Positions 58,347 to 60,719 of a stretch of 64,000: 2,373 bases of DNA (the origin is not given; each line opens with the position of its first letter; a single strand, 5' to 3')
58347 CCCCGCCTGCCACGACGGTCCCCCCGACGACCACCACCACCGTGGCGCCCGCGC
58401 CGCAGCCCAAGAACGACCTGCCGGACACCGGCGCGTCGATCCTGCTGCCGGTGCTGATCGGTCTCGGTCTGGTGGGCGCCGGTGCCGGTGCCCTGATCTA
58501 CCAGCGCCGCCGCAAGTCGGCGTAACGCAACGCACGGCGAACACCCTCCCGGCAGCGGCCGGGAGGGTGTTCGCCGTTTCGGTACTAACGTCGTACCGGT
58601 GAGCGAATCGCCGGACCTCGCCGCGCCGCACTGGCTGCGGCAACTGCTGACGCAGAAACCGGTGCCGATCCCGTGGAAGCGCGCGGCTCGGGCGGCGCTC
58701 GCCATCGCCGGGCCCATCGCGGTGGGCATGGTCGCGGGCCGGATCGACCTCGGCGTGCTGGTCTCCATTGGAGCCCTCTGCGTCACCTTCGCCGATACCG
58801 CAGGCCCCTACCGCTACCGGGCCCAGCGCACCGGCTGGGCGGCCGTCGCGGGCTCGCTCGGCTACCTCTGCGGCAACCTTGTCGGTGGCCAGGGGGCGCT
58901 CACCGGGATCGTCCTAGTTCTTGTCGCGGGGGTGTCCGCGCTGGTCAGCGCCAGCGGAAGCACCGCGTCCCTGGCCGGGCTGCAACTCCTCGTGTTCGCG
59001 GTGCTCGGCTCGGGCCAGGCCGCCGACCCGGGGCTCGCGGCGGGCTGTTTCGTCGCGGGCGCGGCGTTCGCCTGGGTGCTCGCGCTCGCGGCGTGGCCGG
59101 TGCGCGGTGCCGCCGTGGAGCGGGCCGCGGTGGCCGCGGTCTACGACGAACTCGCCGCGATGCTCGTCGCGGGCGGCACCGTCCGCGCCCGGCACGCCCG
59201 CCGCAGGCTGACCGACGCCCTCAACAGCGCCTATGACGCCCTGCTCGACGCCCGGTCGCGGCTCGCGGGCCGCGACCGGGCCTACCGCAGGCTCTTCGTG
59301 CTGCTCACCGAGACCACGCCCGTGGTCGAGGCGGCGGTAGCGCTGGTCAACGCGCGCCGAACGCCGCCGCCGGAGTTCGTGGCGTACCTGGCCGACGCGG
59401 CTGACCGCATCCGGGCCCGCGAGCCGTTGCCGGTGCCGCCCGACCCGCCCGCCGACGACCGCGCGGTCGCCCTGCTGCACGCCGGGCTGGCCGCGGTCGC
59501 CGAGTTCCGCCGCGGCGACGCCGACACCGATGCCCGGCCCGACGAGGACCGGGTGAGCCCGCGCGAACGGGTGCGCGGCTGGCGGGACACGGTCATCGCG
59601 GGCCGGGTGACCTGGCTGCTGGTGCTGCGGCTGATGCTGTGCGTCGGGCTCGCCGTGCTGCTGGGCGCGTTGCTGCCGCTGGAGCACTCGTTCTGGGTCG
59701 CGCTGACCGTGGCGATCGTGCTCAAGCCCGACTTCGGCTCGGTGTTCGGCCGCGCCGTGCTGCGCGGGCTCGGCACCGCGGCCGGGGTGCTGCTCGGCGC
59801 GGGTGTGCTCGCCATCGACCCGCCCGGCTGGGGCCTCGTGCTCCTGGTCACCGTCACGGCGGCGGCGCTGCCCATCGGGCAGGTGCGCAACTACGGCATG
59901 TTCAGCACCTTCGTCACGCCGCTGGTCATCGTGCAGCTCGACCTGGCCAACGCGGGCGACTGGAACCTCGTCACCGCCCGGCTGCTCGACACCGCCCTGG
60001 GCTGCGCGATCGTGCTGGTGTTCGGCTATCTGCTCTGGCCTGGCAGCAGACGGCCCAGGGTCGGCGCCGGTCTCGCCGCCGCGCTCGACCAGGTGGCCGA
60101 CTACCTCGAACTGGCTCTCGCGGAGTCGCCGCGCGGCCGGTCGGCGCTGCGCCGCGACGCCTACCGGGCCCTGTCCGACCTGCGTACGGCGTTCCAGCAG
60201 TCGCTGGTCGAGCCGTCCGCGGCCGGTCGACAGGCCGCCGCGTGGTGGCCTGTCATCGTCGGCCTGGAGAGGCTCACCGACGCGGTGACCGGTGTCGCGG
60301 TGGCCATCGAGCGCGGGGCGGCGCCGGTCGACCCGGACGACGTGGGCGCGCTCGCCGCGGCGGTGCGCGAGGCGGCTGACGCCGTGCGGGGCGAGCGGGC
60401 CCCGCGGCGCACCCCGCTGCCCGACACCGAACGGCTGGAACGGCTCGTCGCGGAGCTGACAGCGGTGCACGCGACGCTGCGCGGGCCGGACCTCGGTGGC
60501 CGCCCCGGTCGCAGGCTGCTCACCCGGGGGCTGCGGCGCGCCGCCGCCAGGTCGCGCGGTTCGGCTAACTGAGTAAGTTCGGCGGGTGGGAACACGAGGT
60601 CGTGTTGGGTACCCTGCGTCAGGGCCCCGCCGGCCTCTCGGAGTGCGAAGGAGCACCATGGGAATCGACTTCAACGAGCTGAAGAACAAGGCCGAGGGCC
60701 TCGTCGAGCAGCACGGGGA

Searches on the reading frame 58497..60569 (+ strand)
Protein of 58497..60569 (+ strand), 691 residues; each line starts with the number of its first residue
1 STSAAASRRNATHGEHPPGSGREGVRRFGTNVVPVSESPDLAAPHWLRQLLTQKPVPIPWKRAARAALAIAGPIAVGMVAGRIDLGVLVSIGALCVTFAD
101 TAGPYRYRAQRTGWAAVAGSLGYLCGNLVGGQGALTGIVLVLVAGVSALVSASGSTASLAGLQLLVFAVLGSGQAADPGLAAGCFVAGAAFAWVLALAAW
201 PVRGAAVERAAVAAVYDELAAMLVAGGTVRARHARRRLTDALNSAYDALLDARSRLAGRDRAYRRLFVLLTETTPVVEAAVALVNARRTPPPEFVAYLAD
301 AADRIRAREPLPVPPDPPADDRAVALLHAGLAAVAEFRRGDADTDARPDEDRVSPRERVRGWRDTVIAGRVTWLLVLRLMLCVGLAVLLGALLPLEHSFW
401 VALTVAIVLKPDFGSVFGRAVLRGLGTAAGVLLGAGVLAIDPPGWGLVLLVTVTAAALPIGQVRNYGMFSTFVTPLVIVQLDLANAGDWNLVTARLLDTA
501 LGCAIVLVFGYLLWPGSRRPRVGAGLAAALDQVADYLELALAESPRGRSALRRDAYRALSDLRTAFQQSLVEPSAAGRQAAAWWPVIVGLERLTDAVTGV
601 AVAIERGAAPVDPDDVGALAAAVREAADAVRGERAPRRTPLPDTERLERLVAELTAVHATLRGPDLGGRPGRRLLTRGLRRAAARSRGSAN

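Call 51: search_protein_families(library=pfam, proteins=[window:58497-60569:+], max_evalue=0.00001)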
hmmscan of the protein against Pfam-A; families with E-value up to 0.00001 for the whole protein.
window:58497-60569:+ (691 aa): 2 families
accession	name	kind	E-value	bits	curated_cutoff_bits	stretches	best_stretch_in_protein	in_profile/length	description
PF13515.12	FUSC_2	-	1.1e-26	93.9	25.6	1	385-509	1-126/126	Fusaric acid resistance protein-like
PF04632.18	FUSC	-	1.8e-14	53.8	30.9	1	372-665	1-296/660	Fusaric acid resistance protein family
